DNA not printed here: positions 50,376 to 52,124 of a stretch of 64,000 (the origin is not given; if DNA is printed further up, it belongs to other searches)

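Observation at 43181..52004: rus-operon-like gene order: cytochrome-porin, dihaem cytochrome c, cupredoxin, aa3-type oxidase, haem O synthase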

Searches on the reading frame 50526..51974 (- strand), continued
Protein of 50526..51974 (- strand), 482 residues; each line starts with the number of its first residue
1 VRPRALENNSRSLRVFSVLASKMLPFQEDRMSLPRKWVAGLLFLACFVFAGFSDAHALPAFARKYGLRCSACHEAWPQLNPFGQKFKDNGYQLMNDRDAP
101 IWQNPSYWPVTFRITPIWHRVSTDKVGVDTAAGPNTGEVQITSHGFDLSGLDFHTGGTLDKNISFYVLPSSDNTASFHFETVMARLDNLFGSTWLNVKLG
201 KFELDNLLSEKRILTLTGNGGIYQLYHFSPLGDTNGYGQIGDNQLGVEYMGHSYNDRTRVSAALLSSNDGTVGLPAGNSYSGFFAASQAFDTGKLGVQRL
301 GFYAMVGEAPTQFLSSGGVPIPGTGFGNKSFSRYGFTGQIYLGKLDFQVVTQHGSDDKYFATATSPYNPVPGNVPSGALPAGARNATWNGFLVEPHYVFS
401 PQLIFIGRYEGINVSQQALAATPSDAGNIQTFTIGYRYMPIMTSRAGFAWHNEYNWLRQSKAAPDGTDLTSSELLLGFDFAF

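Call 74: list_cluster_members(proteins=[P0001, P0006, P0014, P0016, P0033, P0034, P0059, P0073, P0102, P0115])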
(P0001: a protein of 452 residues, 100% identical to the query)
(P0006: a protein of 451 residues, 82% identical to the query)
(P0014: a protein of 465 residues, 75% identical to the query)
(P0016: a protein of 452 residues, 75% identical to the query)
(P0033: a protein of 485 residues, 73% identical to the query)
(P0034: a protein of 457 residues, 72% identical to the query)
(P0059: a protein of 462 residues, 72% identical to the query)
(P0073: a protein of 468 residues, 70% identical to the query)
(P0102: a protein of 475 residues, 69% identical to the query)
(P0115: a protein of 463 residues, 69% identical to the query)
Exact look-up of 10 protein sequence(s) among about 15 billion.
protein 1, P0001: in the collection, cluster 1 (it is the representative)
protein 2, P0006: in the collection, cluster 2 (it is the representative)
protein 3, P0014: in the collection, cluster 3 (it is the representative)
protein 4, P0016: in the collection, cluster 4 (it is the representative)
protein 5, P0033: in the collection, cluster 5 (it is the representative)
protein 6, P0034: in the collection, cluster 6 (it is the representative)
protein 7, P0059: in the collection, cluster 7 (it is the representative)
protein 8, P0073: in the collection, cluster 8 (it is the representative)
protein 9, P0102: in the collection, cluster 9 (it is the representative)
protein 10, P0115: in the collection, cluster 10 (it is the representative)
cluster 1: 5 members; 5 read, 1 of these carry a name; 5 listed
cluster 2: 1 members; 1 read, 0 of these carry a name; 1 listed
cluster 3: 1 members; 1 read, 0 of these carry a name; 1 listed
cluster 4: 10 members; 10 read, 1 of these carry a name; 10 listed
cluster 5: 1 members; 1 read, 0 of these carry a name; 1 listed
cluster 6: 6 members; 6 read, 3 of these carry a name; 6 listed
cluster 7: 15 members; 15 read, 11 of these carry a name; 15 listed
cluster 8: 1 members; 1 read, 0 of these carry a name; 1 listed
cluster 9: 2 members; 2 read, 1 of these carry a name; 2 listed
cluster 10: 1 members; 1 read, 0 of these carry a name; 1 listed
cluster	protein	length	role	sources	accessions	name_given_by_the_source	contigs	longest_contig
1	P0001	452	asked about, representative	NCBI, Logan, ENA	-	-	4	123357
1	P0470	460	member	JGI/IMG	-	hypothetical protein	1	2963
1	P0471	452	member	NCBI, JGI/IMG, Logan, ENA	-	-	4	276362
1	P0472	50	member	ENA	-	-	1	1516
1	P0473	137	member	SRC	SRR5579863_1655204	-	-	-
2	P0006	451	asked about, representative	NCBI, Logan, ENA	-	-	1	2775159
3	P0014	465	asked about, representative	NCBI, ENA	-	-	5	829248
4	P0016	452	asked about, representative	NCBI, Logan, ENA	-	-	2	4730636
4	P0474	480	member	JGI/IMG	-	hypothetical protein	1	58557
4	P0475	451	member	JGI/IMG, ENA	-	-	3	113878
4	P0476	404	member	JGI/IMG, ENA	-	-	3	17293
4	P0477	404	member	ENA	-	-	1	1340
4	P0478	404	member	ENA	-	-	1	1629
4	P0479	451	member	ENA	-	-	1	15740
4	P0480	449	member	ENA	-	-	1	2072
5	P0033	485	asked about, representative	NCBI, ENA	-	-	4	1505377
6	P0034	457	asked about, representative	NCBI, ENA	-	-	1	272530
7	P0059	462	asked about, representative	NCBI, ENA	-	-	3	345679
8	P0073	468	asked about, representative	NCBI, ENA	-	-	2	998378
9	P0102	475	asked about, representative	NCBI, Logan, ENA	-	-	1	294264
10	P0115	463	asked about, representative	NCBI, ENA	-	-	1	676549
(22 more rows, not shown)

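Call 75: find_encoding_contigs(protein=P0471, flank=1000, max_places=6)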
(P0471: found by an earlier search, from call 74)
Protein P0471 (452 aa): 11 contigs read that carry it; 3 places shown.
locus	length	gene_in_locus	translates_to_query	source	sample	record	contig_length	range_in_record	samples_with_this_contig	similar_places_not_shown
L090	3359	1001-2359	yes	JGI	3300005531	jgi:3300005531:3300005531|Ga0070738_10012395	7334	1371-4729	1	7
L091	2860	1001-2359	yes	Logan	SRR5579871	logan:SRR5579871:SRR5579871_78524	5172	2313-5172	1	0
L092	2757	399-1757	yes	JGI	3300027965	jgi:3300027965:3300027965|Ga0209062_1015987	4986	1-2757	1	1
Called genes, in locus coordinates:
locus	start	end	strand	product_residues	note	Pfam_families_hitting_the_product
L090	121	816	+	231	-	PF00440:TetR_N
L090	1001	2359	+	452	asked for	-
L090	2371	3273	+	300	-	PF00034:Cytochrom_C (weak), PF13442:Cytochrome_CBB3, PF00034:Cytochrom_C, PF13442:Cytochrome_CBB3 (weak)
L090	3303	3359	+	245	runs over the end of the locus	PF13715:CarbopepD_reg_2 (faint), PF13620:CarboxypepD_reg, PF14686:fn3_3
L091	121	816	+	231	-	PF00440:TetR_N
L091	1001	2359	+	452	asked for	-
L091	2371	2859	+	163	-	?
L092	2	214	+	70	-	?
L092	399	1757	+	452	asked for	-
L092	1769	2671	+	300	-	PF00034:Cytochrom_C (weak), PF13442:Cytochrome_CBB3, PF00034:Cytochrom_C, PF13442:Cytochrome_CBB3 (weak)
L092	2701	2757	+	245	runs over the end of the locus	PF13715:CarbopepD_reg_2 (faint), PF13620:CarboxypepD_reg, PF14686:fn3_3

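Call 78: search_dna_similar(query=P0001, collection=plasmids, mode=protein, max_evalue=0.001, max_rows=25)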
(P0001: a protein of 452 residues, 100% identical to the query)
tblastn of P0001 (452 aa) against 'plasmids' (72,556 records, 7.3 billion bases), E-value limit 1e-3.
Records with a match: 10; places in all: 10; records where one place covers at least 80% of the query: 0.
Best place of each record, by identity: <60% 10.
By first word of the organism name: Ralstonia 6; Caballeronia 2; Methylocystis 1; Paraburkholderia 1.
By predicted mobility (MOB-suite, as given by PLSDB): non-mobilizable 7; mobilizable 3.
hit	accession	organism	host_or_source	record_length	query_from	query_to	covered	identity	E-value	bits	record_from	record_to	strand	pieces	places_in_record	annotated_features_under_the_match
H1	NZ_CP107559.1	Methylocystis sp. MJC1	whole organism,Alpine Peat Bogs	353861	10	149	31%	27.6%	2e-6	58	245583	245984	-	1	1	hypothetical protein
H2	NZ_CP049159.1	Caballeronia sp. SBC1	whole organism,soil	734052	23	71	11%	55.1%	1e-7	62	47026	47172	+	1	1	cytochrome C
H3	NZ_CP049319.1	Caballeronia sp. SBC2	whole organism,soil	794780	23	71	11%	55.1%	1e-7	62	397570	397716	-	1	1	cytochrome C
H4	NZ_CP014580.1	Paraburkholderia phytofirmans OLGA172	-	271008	14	71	13%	45.0%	3e-4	51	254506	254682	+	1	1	none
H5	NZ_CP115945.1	Ralstonia syzygii R24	Syzygium aromaticum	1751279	12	71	13%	41.7%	2e-6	58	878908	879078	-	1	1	none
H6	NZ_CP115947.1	Ralstonia solanacearum MolK2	Musa sp.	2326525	12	71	13%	41.7%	6e-6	57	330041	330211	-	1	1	record has no annotation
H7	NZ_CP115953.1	Ralstonia solanacearum CFBP2957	Solanum lycopersicum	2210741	24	71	11%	50.0%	2e-6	58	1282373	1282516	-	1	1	none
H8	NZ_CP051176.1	Ralstonia solanacearum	Whole organism,tomato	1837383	24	71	11%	50.0%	3e-6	58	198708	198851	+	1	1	none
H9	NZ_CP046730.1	Ralstonia syzygii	tobacco,cell culture,leaf veins ...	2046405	9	71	14%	38.1%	2e-6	58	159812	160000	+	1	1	none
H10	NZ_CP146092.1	Ralstonia sp. RRA.1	-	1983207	26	71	10%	45.7%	4e-5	54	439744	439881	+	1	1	none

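Call 79: get_annotated_region(hit=H2, flank=7000)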
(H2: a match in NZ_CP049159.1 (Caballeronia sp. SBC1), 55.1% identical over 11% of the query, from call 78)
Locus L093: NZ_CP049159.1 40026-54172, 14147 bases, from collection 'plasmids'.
description: Caballeronia sp. SBC1 plasmid pSBC1_3, complete sequence
organism: Caballeronia sp. SBC1 (NCBI taxid 2705548)
taxonomy: Bacteria; Pseudomonadota; Betaproteobacteria; Burkholderiales; Burkholderiaceae; Caballeronia; Caballeronia sp. SBC1
host: -; source: whole organism,soil; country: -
typing (MOB-suite, as given by PLSDB): non-mobilizable
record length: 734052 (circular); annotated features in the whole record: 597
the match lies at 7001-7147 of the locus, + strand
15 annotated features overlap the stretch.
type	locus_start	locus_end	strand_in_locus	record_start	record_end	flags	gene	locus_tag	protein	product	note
CDS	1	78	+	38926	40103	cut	-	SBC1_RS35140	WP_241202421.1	IS3 family transposase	-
CDS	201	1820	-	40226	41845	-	-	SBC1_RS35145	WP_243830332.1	transposase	-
CDS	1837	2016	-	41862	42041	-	-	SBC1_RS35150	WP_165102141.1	hypothetical protein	-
CDS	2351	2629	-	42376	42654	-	-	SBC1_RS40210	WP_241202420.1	hypothetical protein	-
CDS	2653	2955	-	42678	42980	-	-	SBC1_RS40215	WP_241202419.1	RES domain-containing protein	-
CDS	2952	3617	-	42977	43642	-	-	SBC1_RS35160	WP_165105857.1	hypothetical protein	-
CDS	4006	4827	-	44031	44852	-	-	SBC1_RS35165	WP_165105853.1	DNA-binding protein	-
CDS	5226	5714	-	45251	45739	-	-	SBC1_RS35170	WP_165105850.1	pyridoxamine 5'-phosphate oxidase family protein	-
CDS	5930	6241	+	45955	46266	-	-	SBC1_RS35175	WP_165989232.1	high-potential iron-sulfur protein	-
CDS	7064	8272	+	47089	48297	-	-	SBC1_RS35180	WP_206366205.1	cytochrome C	-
CDS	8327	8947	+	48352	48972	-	-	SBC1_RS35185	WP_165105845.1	c-type cytochrome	-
CDS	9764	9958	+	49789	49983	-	-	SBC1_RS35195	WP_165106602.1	hypothetical protein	-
CDS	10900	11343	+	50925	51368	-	-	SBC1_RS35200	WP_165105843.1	ester cyclase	GO:0030638 - polyketide metabolic process [Evidence IEA]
CDS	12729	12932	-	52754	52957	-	-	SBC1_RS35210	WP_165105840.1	cold shock domain-containing protein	-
CDS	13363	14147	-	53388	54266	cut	-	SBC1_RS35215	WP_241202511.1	DNA-binding protein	-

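Call 80: get_annotated_region(hit=H1, flank=7000)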
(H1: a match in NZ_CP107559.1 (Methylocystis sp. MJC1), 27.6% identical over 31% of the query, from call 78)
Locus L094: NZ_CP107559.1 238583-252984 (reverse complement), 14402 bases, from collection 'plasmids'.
description: Methylocystis sp. MJC1 plasmid unnamed1, complete sequence
organism: Methylocystis sp. MJC1 (NCBI taxid 2654282)
taxonomy: Bacteria; Pseudomonadota; Alphaproteobacteria; Hyphomicrobiales; Methylocystaceae; Methylocystis; Methylocystis sp. MJC1
host: -; source: whole organism,Alpine Peat Bogs; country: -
typing (MOB-suite, as given by PLSDB): non-mobilizable
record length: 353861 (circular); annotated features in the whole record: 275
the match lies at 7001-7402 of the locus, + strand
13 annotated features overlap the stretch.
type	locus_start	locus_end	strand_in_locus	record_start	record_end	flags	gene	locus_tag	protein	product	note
CDS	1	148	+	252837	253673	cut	-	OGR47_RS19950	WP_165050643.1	L,D-transpeptidase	GO:0018104 - peptidoglycan-protein cross-linking [Evidence IEA]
CDS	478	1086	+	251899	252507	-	-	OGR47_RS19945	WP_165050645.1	extensin family protein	-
CDS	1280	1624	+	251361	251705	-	tnpB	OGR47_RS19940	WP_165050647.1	IS66 family insertion sequence element accessory protein TnpB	-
CDS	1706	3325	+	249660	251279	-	-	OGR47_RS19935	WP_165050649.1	IS66 family transposase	-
CDS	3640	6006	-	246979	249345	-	-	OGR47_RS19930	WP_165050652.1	autotransporter outer membrane beta-barrel domain-containing protein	-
CDS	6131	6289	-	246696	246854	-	-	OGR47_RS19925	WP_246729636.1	hypothetical protein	-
CDS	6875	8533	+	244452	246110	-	-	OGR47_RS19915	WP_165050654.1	hypothetical protein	-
CDS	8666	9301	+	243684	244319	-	-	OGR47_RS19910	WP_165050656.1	c-type cytochrome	-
CDS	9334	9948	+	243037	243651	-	-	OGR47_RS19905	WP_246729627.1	c-type cytochrome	-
CDS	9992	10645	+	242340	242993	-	-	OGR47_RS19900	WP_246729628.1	c-type cytochrome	-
CDS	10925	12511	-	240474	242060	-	-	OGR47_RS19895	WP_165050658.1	B12-binding domain-containing radical SAM protein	-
CDS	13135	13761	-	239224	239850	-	-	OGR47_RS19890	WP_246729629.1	Crp/Fnr family transcriptional regulator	GO:0006355 - regulation of DNA-templated transcription [Evidence IEA]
CDS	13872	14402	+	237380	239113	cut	-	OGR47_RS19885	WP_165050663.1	adenylate/guanylate cyclase domain-containing protein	-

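Call 85: search_protein_families(library=ncbifam, proteins=[L025:13476-14330:+], max_evalue=0.01)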
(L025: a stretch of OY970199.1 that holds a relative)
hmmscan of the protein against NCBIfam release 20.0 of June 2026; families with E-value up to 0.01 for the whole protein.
L025:13476-14330:+ (285 aa): 8 families
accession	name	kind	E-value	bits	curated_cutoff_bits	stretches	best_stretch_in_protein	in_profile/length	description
TIGR00377.1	ant_ant_sig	superfamily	1e-18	67.2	53.45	1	170-273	3-106/108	anti-sigma factor antagonist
TIGR02886.1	spore_II_AA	equivalog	1.1e-11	44.6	114.75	1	178-277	7-106/106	anti-sigma F factor antagonist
NF033618.0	mlaB_1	equivalog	0.001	19.4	90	1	210-264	35-89/94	lipid asymmetry maintenance protein MlaB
TIGR00815.1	sulP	subfamily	0.001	17.7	380.45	1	177-265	454-551/565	sulfate permease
NF047705.1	slr1659_superfam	superfamily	0.0023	18.2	100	1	197-242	35-80/111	slr1659 superfamily regulator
NF008660.1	PRK11660.1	equivalog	0.0025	16.3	614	1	175-262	460-544/572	C4-dicarboxylic acid transporter DauA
NF002134.0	PRK00971.1-4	equivalog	0.0028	16.5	557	1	167-259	316-406/429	glutaminase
NF045506.1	antisigant_RssC_Pseudo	equivalog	0.0047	16.7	250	1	176-272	10-107/159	anti-sigma factor antagonist RssC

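Call 90: find_encoding_contigs(protein=P0151, flank=9000, max_places=2)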
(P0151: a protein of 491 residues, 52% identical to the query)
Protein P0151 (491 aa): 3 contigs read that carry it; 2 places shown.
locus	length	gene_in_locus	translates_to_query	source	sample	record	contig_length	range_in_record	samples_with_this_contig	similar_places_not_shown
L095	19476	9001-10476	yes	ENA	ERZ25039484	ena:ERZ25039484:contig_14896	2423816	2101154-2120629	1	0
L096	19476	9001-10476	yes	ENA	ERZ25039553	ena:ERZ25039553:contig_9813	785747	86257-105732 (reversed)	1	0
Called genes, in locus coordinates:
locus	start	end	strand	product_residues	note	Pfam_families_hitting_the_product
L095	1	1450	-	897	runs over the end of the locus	PF12704:MacB_PCD, PF02687:FtsX, PF12704:MacB_PCD, PF02687:FtsX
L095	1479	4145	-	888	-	PF12704:MacB_PCD, PF02687:FtsX, PF12704:MacB_PCD, PF02687:FtsX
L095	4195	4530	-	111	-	PF03551:PadR, PF13601:HTH_34 (weak)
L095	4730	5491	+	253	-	-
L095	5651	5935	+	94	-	PF05015:HigB-like_toxin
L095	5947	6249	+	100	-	PF13560:HTH_31 (faint), PF01381:HTH_3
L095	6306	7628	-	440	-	PF08239:SH3_3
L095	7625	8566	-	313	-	-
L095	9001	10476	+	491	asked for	-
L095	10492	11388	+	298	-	PF13442:Cytochrome_CBB3, PF00034:Cytochrom_C, PF13442:Cytochrome_CBB3 (weak)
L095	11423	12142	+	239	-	PF13715:CarbopepD_reg_2 (faint), PF13620:CarboxypepD_reg, PF14686:fn3_3 (weak)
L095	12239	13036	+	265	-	PF00116:COX2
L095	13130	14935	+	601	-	PF00115:COX1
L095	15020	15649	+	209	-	PF00510:COX3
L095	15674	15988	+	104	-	PF03626:COX4_pro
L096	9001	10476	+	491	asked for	-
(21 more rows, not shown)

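Call 91: find_encoding_contigs(protein=P0339, flank=8000, max_places=1)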
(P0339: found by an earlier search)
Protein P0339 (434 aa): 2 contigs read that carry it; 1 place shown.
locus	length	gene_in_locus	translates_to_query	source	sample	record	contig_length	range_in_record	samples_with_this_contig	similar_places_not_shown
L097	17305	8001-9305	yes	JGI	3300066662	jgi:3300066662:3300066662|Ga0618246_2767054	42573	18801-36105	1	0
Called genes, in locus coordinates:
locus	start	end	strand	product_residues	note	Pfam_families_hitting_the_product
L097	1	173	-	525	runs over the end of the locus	PF00171:Aldedh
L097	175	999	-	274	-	PF01557:FAA_hydrolase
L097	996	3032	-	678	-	PF00920:ILVD_EDD_N, PF24877:ILV_EDD_C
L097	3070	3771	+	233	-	PF00440:TetR_N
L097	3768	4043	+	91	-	-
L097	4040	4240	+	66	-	-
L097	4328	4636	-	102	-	-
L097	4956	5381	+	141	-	PF04828:GFA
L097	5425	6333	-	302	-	PF00126:HTH_1, PF03466:LysR_substrate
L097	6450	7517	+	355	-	PF04116:FA_hydroxylase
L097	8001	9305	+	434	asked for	-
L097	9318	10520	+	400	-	PF13442:Cytochrome_CBB3 (weak), PF00034:Cytochrom_C, PF13442:Cytochrome_CBB3, PF00691:OmpA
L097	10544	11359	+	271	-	-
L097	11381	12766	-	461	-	PF14841:FliG_M (faint), PF03448:MgtE_N, PF00571:CBS, PF01769:MgtE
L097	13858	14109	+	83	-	PF03683:UPF0175, PF24001:DUF7317 (faint)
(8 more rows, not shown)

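Call 92: find_encoding_contigs(protein=P0186, flank=8000, max_places=1)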
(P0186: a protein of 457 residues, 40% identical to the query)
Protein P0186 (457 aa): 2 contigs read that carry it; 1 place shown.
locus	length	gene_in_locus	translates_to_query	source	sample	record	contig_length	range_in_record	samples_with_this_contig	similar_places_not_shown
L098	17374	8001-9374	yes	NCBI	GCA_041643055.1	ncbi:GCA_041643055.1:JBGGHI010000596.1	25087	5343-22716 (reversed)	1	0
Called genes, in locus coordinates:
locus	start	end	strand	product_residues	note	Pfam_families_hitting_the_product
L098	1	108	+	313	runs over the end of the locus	PF05496:RuvB_N (faint), PF20030:bpMoxR, PF00004:AAA (weak), PF07726:AAA_3, PF07728:AAA_5, PF17863:AAA_lid_2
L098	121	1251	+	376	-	PF01882:DUF58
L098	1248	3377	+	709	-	PF11992:TgpA_N, PF01841:Transglut_core, PF13559:DUF4129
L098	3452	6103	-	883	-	PF02739:5_3_exonuc_N, PF01367:5_3_exonuc, PF22619:DNA_polI_exo1, PF00476:DNA_pol_A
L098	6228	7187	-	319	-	-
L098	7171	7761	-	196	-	PF13580:SIS_2, PF01380:SIS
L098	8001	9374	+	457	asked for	-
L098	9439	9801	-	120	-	PF13560:HTH_31 (weak), PF01381:HTH_3, PF12844:HTH_19 (weak)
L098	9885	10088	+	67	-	PF01381:HTH_3 (weak)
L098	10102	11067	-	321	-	PF01479:S4, PF00849:PseudoU_synth_2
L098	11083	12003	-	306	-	PF09613:HrpB1_HrpK (faint), PF12569:NatA_aux_su (faint), PF12895:ANAPC3 (faint), PF13432:TPR_16 (faint), PF25058:ARM_TT21 (faint), PF14559:TPR_19 (weak), PF23914:TPR_CcmH_CycH (weak), PF14559:TPR_19, +15 more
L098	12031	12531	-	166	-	PF01252:Peptidase_A8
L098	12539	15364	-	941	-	PF00133:tRNA-synt_1, PF01406:tRNA-synt_1e (faint), PF09334:tRNA-synt_1g, PF01921:tRNA-synt_1f (weak), PF08264:Anticodon_1, PF06827:zf-FPG_IleRS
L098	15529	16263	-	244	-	PF00483:NTP_transferase, PF12804:NTP_transf_3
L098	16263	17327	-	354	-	PF01636:APH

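Call 93: find_encoding_contigs(protein=P0177, flank=8000, max_places=1)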
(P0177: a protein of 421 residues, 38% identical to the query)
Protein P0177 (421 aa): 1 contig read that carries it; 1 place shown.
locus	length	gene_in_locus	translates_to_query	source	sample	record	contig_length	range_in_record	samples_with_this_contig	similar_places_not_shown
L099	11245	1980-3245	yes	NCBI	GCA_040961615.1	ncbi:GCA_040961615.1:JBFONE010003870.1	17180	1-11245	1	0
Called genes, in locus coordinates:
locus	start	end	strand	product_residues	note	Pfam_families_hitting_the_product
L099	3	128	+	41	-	?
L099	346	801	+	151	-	PF13473:Cupredoxin_1 (weak)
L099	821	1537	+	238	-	PF14686:fn3_3 (weak), PF13620:CarboxypepD_reg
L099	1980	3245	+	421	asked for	-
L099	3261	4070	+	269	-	PF13442:Cytochrome_CBB3, PF00034:Cytochrom_C, PF13442:Cytochrome_CBB3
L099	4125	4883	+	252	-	PF13620:CarboxypepD_reg (faint)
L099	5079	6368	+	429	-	PF01136:Peptidase_U32 (weak)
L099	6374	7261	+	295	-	-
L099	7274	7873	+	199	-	PF11845:Tll0287-like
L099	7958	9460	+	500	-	PF00512:HisKA, PF02518:HATPase_c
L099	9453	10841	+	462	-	PF00072:Response_reg, PF00158:Sigma54_activat, PF01078:Mg_chelatase (faint), PF14532:Sigma54_activ_2, PF07724:AAA_2 (weak), PF07728:AAA_5 (weak), PF25601:AAA_lid_14, PF02954:HTH_8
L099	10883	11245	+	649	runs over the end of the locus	PF01654:Cyt_bd_oxida_I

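Call 100: find_encoding_contigs(protein=P0242, flank=7000, max_places=1)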
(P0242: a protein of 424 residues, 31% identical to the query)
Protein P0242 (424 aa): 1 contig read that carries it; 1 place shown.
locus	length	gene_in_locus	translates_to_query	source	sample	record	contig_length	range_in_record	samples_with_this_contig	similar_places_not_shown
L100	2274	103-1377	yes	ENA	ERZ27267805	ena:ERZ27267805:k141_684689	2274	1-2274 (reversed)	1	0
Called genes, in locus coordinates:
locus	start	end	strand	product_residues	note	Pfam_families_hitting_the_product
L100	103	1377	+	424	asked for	-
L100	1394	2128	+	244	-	PF00034:Cytochrom_C, PF13442:Cytochrome_CBB3, PF00034:Cytochrom_C, PF13442:Cytochrome_CBB3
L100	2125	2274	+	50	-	?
